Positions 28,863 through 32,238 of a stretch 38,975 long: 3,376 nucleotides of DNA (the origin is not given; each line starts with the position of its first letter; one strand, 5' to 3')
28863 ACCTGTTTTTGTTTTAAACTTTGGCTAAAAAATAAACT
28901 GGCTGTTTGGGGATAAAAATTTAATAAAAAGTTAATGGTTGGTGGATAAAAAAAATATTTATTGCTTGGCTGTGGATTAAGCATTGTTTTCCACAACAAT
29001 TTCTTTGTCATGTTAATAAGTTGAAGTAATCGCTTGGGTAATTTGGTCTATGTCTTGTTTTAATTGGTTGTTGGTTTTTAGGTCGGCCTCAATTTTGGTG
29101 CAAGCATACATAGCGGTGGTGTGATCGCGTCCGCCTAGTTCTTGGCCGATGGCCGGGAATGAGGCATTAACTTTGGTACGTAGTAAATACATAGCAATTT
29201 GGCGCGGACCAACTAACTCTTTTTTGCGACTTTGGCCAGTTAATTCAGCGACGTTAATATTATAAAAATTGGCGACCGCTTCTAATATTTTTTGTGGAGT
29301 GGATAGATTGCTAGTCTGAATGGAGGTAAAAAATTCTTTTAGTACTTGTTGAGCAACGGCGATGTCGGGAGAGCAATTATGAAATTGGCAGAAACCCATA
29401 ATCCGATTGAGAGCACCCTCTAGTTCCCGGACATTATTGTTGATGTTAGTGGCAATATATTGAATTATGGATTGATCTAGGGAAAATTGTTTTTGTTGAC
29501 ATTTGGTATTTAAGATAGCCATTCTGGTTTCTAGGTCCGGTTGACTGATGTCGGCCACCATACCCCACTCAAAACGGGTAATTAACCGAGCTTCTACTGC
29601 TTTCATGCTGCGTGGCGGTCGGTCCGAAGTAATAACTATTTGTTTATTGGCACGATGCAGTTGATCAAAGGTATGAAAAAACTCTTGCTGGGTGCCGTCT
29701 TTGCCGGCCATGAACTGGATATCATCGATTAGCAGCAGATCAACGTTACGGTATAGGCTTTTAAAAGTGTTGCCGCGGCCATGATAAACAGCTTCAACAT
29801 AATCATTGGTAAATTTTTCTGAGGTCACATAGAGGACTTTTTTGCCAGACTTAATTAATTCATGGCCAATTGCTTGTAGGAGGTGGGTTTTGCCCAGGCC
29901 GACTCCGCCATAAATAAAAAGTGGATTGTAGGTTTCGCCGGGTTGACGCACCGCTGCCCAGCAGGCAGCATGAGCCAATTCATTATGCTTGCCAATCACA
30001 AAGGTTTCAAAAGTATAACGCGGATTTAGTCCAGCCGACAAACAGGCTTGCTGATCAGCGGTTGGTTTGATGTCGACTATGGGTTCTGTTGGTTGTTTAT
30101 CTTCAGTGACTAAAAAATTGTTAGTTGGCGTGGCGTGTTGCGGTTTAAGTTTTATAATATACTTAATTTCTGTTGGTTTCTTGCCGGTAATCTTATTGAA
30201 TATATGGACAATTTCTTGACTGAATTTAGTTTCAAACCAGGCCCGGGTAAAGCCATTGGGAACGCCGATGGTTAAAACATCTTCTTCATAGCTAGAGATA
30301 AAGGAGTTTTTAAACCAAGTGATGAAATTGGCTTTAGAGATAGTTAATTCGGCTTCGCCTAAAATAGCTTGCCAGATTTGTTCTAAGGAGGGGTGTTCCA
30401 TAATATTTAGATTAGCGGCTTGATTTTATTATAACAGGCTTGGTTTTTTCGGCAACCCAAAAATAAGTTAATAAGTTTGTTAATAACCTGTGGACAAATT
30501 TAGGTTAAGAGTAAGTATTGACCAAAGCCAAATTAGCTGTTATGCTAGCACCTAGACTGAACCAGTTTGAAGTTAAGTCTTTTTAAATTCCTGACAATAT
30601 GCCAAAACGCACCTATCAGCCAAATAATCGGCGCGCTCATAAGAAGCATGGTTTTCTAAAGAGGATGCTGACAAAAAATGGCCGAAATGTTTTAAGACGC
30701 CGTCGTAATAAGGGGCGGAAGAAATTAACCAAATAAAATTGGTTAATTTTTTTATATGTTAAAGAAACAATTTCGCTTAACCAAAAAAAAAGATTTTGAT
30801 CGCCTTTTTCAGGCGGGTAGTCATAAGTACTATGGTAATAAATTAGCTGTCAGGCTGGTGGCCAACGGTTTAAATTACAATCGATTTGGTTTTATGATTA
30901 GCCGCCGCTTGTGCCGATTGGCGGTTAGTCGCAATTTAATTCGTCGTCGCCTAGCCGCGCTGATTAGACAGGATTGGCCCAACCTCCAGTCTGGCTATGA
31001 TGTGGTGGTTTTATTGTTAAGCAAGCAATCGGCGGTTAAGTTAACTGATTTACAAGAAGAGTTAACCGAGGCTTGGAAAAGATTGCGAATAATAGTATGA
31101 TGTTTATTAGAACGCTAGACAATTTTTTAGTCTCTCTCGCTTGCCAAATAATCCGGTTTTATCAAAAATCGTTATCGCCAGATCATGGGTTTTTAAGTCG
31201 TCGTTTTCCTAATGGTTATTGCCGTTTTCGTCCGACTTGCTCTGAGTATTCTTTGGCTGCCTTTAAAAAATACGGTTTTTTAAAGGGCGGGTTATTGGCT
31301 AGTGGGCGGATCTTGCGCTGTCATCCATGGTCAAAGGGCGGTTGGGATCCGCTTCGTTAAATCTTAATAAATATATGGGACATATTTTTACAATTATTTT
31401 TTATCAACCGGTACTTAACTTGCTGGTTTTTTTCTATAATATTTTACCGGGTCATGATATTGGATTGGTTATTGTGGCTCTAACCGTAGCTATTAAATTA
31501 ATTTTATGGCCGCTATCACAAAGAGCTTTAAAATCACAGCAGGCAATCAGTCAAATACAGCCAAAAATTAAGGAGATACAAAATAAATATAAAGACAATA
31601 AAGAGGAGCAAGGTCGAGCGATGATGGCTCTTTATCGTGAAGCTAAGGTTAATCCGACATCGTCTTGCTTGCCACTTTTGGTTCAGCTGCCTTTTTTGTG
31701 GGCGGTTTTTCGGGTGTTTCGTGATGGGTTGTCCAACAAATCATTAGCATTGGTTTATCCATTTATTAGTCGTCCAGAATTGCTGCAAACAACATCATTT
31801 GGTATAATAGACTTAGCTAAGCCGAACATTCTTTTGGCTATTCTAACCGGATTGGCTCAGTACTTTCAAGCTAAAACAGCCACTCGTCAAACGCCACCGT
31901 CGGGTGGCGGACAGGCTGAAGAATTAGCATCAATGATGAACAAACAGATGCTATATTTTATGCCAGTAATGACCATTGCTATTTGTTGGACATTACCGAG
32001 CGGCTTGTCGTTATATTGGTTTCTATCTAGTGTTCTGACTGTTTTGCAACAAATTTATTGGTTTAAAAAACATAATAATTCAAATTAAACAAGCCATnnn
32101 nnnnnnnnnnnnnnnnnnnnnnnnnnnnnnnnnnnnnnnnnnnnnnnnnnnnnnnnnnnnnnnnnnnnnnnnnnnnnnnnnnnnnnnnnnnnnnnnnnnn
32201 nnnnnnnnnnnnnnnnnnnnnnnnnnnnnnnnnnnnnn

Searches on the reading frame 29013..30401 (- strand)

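Call 10: search_protein_families(library=pfam, proteins=[window:29013-30401:-], max_evalue=0.001)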
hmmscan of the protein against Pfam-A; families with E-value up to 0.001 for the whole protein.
window:29013-30401:- (462 aa): 8 families
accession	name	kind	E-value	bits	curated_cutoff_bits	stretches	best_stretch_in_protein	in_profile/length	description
PF00308.24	Bac_DnaA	-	2.4e-65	220.1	23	1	125-283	1-161/162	Bacterial DnaA ATPAse domain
PF08299.17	Bac_DnaA_C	-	2.7e-27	95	31.5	1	369-437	1-69/69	Bacterial dnaA protein helix-turn-helix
PF01695.23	IstB_IS21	-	1.8e-11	44.4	24.1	1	161-262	95-195/238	IstB-like ATP binding protein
PF11638.13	DnaA_N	-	1.5e-09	37.9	24.6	1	8-69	2-64/65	DnaA N-terminal domain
PF00004.35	AAA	-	5e-07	30.7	21.2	1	162-270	2-119/131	ATPase family associated with various cellular activities (AAA)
PF01637.24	ATPase_2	-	1.1e-05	25.9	33.2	1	156-260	18-117/225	ATPase domain predominantly from Archaea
PF13401.12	AAA_22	-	0.00025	21.8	27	0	159-198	6-45/130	AAA domain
PF13173.12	AAA_14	-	0.00032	21.1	27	1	159-268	3-106/129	AAA domain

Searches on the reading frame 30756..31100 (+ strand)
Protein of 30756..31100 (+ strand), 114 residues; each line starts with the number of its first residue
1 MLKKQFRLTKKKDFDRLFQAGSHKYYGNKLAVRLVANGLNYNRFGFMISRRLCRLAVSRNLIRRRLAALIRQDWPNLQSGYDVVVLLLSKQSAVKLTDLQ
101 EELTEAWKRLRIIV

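Call 10: search_protein_families(library=pfam, proteins=[window:30756-31100:+], max_evalue=0.001)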
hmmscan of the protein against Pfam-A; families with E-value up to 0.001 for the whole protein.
window:30756-31100:+ (114 aa): 1 family
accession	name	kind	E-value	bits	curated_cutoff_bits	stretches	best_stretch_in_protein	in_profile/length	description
PF00825.24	Ribonuclease_P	-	3e-22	79.2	22.3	1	2-110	1-108/109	Ribonuclease P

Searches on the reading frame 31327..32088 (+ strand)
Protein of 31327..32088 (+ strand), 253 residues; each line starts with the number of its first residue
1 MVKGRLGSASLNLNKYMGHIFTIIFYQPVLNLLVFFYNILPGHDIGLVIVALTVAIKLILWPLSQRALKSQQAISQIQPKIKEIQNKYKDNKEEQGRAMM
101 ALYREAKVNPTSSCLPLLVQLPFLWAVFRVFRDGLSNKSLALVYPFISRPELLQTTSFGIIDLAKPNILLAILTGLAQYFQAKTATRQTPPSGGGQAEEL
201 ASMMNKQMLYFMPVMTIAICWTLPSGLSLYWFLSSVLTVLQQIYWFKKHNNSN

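Call 10: search_protein_families(library=pfam, proteins=[window:31327-32088:+], max_evalue=0.001)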
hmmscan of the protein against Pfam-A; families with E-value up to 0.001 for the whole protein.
window:31327-32088:+ (253 aa): 1 family
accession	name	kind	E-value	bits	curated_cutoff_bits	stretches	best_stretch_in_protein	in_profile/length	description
PF02096.25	60KD_IMP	-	1.2e-50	172.1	35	1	46-245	2-161/163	60Kd inner membrane protein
